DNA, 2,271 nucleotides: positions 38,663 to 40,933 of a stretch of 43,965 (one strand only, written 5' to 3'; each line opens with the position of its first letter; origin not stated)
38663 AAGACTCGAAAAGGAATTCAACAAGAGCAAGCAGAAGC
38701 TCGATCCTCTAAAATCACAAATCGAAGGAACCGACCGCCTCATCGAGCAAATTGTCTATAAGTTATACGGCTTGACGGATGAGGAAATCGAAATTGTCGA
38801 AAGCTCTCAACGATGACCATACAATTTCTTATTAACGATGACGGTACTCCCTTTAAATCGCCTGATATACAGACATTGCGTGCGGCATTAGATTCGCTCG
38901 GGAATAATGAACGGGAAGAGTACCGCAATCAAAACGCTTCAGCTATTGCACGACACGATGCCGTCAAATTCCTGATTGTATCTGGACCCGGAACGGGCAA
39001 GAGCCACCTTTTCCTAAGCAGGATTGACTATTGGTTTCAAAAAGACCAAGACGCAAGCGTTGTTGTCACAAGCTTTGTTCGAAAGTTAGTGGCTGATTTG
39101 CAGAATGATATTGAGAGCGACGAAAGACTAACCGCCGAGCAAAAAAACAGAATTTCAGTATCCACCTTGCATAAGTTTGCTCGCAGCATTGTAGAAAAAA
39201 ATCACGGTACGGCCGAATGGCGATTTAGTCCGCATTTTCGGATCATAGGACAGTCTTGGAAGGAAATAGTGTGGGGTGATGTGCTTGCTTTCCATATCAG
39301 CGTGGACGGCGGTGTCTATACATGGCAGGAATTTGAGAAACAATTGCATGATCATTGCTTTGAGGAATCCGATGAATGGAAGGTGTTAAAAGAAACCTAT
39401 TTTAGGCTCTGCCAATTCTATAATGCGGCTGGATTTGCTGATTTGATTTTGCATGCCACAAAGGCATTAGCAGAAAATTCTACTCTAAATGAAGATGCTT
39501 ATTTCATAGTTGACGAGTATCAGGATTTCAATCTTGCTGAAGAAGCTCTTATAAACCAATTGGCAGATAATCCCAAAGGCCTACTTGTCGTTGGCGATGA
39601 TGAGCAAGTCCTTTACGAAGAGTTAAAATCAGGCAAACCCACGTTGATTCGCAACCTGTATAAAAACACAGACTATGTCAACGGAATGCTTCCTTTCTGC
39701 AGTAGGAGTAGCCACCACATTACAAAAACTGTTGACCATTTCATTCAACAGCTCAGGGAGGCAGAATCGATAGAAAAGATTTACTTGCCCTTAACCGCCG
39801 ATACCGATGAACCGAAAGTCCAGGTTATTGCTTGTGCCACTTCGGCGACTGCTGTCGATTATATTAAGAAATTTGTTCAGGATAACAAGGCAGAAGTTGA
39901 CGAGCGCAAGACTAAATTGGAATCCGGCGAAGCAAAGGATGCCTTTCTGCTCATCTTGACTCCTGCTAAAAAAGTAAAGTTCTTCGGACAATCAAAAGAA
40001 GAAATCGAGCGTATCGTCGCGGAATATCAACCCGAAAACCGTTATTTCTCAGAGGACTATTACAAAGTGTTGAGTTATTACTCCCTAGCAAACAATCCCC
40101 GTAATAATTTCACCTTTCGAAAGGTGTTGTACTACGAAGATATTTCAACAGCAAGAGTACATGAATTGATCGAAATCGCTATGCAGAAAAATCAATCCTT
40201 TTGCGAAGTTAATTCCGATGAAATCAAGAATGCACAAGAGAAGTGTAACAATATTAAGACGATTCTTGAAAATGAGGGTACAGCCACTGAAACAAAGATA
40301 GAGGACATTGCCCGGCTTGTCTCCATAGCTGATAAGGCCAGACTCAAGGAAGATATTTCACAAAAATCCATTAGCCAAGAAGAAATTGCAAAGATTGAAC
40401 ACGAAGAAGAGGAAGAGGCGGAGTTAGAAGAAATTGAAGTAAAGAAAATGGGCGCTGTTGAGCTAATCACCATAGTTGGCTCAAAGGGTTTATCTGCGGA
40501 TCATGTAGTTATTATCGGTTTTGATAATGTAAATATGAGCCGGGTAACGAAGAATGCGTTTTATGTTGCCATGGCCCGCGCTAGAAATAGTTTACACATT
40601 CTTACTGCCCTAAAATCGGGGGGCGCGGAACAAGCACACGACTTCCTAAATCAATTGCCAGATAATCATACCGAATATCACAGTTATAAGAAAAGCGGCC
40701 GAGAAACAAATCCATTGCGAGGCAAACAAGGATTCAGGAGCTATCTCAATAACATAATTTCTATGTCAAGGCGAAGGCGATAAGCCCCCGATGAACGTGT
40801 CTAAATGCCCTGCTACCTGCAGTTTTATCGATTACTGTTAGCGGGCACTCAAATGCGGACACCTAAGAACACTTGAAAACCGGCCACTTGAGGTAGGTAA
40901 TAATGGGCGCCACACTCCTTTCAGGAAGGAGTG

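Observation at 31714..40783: Translationally coupled SNF2 helicase / PglX-like adenine methyltransferase / UvrD-like helicase operon that fits no named defence system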

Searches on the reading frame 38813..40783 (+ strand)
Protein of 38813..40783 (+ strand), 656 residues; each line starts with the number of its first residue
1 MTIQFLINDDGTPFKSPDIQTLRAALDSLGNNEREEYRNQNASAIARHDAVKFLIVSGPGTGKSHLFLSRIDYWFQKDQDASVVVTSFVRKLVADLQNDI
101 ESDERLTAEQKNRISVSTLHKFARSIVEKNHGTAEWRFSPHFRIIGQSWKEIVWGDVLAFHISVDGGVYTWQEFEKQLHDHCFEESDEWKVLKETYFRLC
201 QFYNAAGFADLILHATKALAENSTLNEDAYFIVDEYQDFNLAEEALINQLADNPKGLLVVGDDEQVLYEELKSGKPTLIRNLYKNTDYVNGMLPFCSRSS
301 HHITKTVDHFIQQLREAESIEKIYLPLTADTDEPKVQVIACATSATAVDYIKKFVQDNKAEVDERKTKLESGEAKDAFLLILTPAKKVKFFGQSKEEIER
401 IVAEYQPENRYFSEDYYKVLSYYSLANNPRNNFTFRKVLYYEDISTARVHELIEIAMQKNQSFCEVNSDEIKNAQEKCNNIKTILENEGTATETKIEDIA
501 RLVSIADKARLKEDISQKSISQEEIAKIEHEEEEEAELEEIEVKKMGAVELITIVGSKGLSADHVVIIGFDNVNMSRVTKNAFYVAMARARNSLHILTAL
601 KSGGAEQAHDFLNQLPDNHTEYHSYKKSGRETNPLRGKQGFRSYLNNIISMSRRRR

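Call 3: search_protein_families(library=pfam, proteins=[window:38813-40783:+], max_evalue=0.01)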
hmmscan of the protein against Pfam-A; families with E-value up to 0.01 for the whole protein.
window:38813-40783:+ (656 aa): 6 families
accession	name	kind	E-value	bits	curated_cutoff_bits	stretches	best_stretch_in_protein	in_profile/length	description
PF00580.27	UvrD-helicase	-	1.3e-24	87.7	23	1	39-284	2-268/271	UvrD/REP helicase N-terminal domain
PF13245.12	AAA_19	-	6.6e-15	55.9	25.1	1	49-268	10-131/134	AAA domain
PF13361.12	UvrD_C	-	2.9e-09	37.3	25.6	1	322-598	188-347/350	UvrD-like helicase C-terminal domain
PF01443.25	Viral_helicase1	-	6.3e-08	33.2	21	1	527-598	161-228/228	Viral superfamily 1 RNA helicase core domain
PF13538.12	UvrD_C_2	-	8e-06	26.1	27.4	1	551-596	4-51/52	UvrD-like helicase C-terminal domain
PF09848.15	SLFN-g3_helicase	-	0.0089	15.8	24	0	54-119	5-66/354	Schlafen group 3, DNA/RNA helicase domain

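Call 4: search_protein_families(library=padloc, proteins=[window:38813-40783:+], max_evalue=0.01)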
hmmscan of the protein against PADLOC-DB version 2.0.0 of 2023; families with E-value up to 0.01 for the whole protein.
window:38813-40783:+ (656 aa): 23 families
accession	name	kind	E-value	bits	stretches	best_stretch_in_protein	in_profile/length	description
PDLC00117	GajB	-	6.8e-25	85.6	2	39-321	16-312/604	UrvD helicase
PDLC03802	RTasHel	-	9.4e-24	82.2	2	36-540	4-439/675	DRT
PDLC00103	GajB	-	5e-20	69.9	1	39-623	18-598/612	UrvD helicase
PDLC00132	GajB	-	8.7e-18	62.3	2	42-133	8-95/625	UrvD helicase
PDLC00114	GajB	-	4.4e-17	59.9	1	44-570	14-569/635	UrvD helicase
PDLC00122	GajB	-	5.4e-15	53.3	1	233-603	168-472/502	UrvD helicase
PDLC00144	GajB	-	3.2e-12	43.8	2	435-626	362-547/559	UrvD helicase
PDLC00104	GajB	-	4.3e-12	43.6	1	50-269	15-206/574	UrvD helicase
PDLC04173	GajB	-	6.2e-10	36.6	1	557-599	426-463/471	-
PDLC00107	GajB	-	1.1e-09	35.5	1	54-269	31-257/587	UrvD helicase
PDLC00123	GajB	-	2.2e-09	34.5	1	230-321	179-269/540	UrvD helicase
PDLC00138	GajB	-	4.2e-09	33.6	1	226-355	219-341/581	UrvD helicase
PDLC00119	GajB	-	7.8e-09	33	1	230-315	221-304/565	UrvD helicase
PDLC01087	C3a187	-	6.6e-07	26.5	1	517-612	469-557/559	NERD+UvrD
PDLC00108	GajB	-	9.7e-07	26.1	1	230-312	61-143/445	UrvD helicase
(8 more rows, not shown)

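Call 6: search_protein_families(library=ncbifam, proteins=[window:38813-40783:+], max_evalue=0.01)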
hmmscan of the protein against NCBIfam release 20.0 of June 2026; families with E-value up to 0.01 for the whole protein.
window:38813-40783:+ (656 aa): 7 families
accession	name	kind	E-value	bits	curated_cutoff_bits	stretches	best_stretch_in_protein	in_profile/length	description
TIGR01073.1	pcrA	equivalog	2.3e-18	65.9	911.2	1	39-542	6-507/725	DNA helicase PcrA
TIGR01074.1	rep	equivalog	2.8e-17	62.3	951.45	1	52-470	16-438/668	DNA helicase Rep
NF008743.0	PRK11773.1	equivalog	2.2e-14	52.8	965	2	180-269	161-255/720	DNA helicase II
NF008276.0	PRK11054.1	equivalog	1.2e-12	47.1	543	2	204-313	407-518/684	DNA helicase IV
TIGR01075.1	uvrD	equivalog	3.4e-12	45.5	1144.45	1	43-312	11-293/715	DNA helicase II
NF008172.0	PRK10919.1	equivalog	8.6e-08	30.8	1168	1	201-313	176-293/673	DNA helicase Rep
NF041254.1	motor_HelR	exception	0.0006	18.2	750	0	532-598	640-706/706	RNA polymerase recycling motor ATPase HelR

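Call 8: find_homologous_proteins(query=window:38813-40783:+, max_evalue=1e-10)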
Query window:38813-40783:+ (656 aa): 519 proteins with E <= 1e-10 among 8000 candidates; the best 120 are listed.
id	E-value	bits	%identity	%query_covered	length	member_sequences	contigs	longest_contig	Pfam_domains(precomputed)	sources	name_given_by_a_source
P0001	0.0e+0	1470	100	100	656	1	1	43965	PF13538.13,PF01443.25,PF13361.13,PF13245.13,PF00580.28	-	-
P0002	0.0e+0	1131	77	99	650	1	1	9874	PF13538.13,PF01443.25,PF13361.13,PF13245.13,PF00580.28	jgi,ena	-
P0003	0.0e+0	1122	76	100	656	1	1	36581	PF13538.13,PF01443.25,PF13361.13,PF13245.13,PF00580.28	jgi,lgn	jgi:superfamily I DNA/RNA helicase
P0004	0.0e+0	1103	74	100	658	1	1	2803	PF13538.13,PF01443.25,PF13361.13,PF13245.13,PF00580.28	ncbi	-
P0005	0.0e+0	1103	75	100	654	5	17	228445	PF13538.13,PF01443.25,PF13361.13,PF13245.13,PF00580.28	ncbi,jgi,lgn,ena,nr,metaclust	ncbi:hypothetical protein A2454_03790 [Candidatus Peribacteria bacterium RIFOXYC2_FULL_55_14]|nr:MAG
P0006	0.0e+0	1103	75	99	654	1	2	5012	PF13538.13,PF01443.25,PF13361.13,PF13245.13,PF00580.28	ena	-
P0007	0.0e+0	1100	75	99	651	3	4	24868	PF13538.13,PF01443.25,PF13361.13,PF13245.13,PF00580.28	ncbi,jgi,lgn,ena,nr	ncbi:MAG: ATP-dependent helicase [Deltaproteobacteria bacterium]|nr:ATP-dependent helicase [Candidat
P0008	0.0e+0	1095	73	100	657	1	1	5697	PF13538.13,PF01443.25,PF13361.13,PF13245.13,PF00580.28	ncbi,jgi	jgi:superfamily I DNA/RNA helicase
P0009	0.0e+0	1094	74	100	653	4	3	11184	PF13538.13,PF01443.25,PF13361.13,PF13245.13,PF00580.28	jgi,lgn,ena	-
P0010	0.0e+0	1084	73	100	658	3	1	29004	PF13538.13,PF01443.25,PF13361.13,PF13245.13,PF00580.28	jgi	-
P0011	0.0e+0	1083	74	99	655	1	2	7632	PF13538.13,PF01443.25,PF13361.13,PF13245.13,PF00580.28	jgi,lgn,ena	-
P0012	0.0e+0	1081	73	99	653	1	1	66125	PF13538.13,PF01443.25,PF13361.13,PF13245.13,PF00580.28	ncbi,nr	ncbi:MAG TPA: ATP-dependent helicase [Burkholderiales bacterium]|nr:ATP-dependent helicase [Burkhold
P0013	0.0e+0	1081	73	99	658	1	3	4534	PF13538.13,PF01443.25,PF13361.13,PF13245.13,PF00580.28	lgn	-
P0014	0.0e+0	1079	73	100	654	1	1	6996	PF13538.13,PF01443.25,PF13361.13,PF13245.13,PF00580.28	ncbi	-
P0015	0.0e+0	1075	72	100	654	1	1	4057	PF13538.13,PF01443.25,PF13361.13,PF13245.13,PF00580.28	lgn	-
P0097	2.8e-298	1009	69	99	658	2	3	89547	PF13538.13,PF01443.25,PF13361.13,PF13245.13,PF00580.28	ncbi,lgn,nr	ncbi:MAG: UvrD-helicase domain-containing protein [Actinobacteria bacterium]|nr:UvrD-helicase domain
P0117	5.9e-286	968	66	100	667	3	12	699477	PF13538.13,PF01443.25,PF13361.13,PF13245.13,PF00580.28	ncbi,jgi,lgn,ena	jgi:superfamily I DNA/RNA helicase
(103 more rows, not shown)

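Call 9: find_encoding_contigs(protein=P0005, flank=10000, max_places=2)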
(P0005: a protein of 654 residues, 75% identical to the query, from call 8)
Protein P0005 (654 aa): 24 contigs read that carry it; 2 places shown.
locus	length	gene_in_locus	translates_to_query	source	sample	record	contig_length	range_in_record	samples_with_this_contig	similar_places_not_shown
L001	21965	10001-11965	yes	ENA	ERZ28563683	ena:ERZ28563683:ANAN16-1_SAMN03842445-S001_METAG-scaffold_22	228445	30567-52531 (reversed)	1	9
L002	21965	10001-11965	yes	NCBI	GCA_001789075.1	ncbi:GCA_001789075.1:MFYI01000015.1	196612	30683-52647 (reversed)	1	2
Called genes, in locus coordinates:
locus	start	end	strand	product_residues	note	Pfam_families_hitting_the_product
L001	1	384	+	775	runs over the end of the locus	PF00395:SLH, PF13948:DUF4215 (weak)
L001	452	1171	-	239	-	PF01987:AIM24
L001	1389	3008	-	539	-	PF00239:Resolvase, PF07508:Recombinase, PF13408:Zn_ribbon_recom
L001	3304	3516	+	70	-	PF13560:HTH_31, PF12844:HTH_19 (weak), PF01381:HTH_3, PF13443:HTH_26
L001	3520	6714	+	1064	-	PF13091:PLDc_2, PF04851:ResIII (faint), PF13401:AAA_22 (faint), PF00176:SNF2-rel_dom, PF00271:Helicase_C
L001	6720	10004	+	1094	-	PF02384:N6_Mtase (faint), PF20473:MmeI_Mtase, PF07669:Eco57I, PF12950:TaqI_C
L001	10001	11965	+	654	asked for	PF00580:UvrD-helicase, PF13245:AAA_19, PF01443:Viral_helicase1 (faint), PF13361:UvrD_C (weak), PF13538:UvrD_C_2 (weak)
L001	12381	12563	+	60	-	-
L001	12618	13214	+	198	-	-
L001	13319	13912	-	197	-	-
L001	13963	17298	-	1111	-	PF00395:SLH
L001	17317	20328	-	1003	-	PF00395:SLH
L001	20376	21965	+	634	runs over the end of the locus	PF04932:Wzy_C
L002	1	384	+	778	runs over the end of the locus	PF00395:SLH, PF13948:DUF4215 (weak)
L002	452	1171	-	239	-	PF01987:AIM24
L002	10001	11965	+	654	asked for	PF00580:UvrD-helicase, PF13245:AAA_19, PF01443:Viral_helicase1 (faint), PF13361:UvrD_C (weak), PF13538:UvrD_C_2 (weak)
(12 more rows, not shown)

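Call 10: find_encoding_contigs(protein=P0012, flank=10000, max_places=2)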
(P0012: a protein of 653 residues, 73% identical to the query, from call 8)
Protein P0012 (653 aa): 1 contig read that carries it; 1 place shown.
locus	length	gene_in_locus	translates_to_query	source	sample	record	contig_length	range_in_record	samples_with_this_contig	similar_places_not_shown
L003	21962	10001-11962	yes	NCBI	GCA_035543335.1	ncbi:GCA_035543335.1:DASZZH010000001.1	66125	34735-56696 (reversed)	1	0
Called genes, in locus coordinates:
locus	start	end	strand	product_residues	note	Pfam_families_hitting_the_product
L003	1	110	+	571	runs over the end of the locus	PF21710:Spt6_S1 (faint), PF03074:GCS (faint), PF00575:S1, PF23459:S1_RRP5 (weak), PF00575:S1, PF23459:S1_RRP5 (weak)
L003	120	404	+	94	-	PF00216:Bac_DNA_binding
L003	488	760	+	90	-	PF06305:LapA_dom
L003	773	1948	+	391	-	PF13424:TPR_12 (faint), PF00515:TPR_1 (faint), PF07719:TPR_2 (faint), PF13176:TPR_7 (faint), PF13414:TPR_11 (faint), PF13428:TPR_14 (faint), PF13432:TPR_16 (weak), PF18073:Zn_ribbon_LapB, +1 more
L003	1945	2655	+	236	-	PF00215:OMPdecase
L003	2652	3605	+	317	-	PF00294:PfkB, PF01256:Carb_kinase (weak), PF08543:Phos_pyr_kin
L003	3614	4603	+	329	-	PF01073:3Beta_HSD, PF01370:Epimerase, PF04321:RmlD_sub_bind, PF07993:NAD_binding_4 (faint), PF16363:GDP_Man_Dehyd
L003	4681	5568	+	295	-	PF00291:PALP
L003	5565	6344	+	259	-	PF10108:DNA_pol_B_exo2, PF13482:RNase_H_2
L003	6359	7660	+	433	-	PF01938:TRAM (faint), PF05958:tRNA_U5-meth_tr, PF05175:MTS (faint), PF13847:Methyltransf_31, PF13649:Methyltransf_25 (weak)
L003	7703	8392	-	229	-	PF01027:Bax1-I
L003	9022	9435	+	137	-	-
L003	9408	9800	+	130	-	PF00565:SNase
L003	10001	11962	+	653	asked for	PF00580:UvrD-helicase, PF13245:AAA_19, PF13361:UvrD_C, PF01443:Viral_helicase1 (weak), PF13538:UvrD_C_2 (weak)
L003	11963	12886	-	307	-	PF02558:ApbA, PF03807:F420_oxidored (faint), PF08546:ApbA_C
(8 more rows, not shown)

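Call 11: find_encoding_contigs(protein=P0097, flank=10000, max_places=2)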
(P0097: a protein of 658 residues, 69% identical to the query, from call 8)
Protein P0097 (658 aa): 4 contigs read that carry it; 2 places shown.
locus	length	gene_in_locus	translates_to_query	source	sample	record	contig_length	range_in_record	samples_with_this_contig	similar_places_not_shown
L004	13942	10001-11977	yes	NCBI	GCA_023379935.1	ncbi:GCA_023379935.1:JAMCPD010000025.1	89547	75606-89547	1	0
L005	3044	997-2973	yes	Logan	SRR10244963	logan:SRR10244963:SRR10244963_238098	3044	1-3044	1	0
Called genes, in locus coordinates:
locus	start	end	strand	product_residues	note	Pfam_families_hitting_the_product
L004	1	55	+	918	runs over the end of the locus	PF01326:PPDK_N, PF00391:PEP-utilizers, PF02896:PEP-utilizers_C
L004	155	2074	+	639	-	PF01807:Zn_ribbon_DnaG, PF08275:DNAG_N, PF01751:Toprim, PF13155:Toprim_2, PF13662:Toprim_4, PF10410:DnaB_bind (weak)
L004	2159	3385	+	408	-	PF03979:Sigma70_r1_1, PF00140:Sigma70_r1_2, PF04542:Sigma70_r2, PF04539:Sigma70_r3, PF04545:Sigma70_r4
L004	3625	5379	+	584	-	PF07690:MFS_1, PF00083:Sugar_tr (weak)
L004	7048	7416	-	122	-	-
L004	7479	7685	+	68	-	PF13560:HTH_31, PF12844:HTH_19, PF13443:HTH_26, PF01381:HTH_3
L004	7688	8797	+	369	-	PF13651:EcoRI_methylase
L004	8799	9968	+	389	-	PF03235:GmrSD_N, PF01844:HNH (weak)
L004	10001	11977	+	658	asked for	PF00580:UvrD-helicase, PF13245:AAA_19, PF13361:UvrD_C (weak), PF01443:Viral_helicase1 (weak), PF13538:UvrD_C_2 (weak)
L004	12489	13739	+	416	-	-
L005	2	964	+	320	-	?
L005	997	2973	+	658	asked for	PF00580:UvrD-helicase, PF13245:AAA_19, PF13361:UvrD_C (weak), PF01443:Viral_helicase1 (weak), PF13538:UvrD_C_2 (weak)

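Call 12: find_encoding_contigs(protein=P0117, flank=10000, max_places=2)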
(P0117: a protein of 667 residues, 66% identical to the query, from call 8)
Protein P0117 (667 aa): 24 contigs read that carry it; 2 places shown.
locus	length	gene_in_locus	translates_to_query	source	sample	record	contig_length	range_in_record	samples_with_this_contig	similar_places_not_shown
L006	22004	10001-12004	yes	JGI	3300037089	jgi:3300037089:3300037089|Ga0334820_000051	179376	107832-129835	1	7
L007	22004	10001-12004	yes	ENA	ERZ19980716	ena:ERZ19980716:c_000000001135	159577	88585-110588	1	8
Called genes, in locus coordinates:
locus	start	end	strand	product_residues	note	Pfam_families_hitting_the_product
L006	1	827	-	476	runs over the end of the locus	PF00206:Lyase_1, PF10397:ADSL_C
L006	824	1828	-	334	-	PF00248:Aldo_ket_red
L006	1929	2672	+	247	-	PF07796:DUF1638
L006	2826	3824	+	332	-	PF03462:PCRF, PF00472:RF-1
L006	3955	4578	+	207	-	PF00657:Lipase_GDSL, PF13472:Lipase_GDSL_2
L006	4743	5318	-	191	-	-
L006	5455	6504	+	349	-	-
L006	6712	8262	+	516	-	PF02789:Peptidase_M17_N, PF00883:Peptidase_M17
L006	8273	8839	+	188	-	PF01227:GTP_cyclohydroI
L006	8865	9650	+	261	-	PF01242:PTPS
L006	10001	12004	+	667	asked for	PF13361:UvrD_C (faint), PF00580:UvrD-helicase, PF13245:AAA_19, PF01443:Viral_helicase1 (weak), PF13538:UvrD_C_2 (weak)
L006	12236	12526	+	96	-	PF01541:GIY-YIG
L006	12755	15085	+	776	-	PF09586:YfhO (faint)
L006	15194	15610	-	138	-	-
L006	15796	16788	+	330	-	PF02615:Ldh_2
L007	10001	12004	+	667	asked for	PF13361:UvrD_C (faint), PF00580:UvrD-helicase, PF13245:AAA_19, PF01443:Viral_helicase1 (weak), PF13538:UvrD_C_2 (weak)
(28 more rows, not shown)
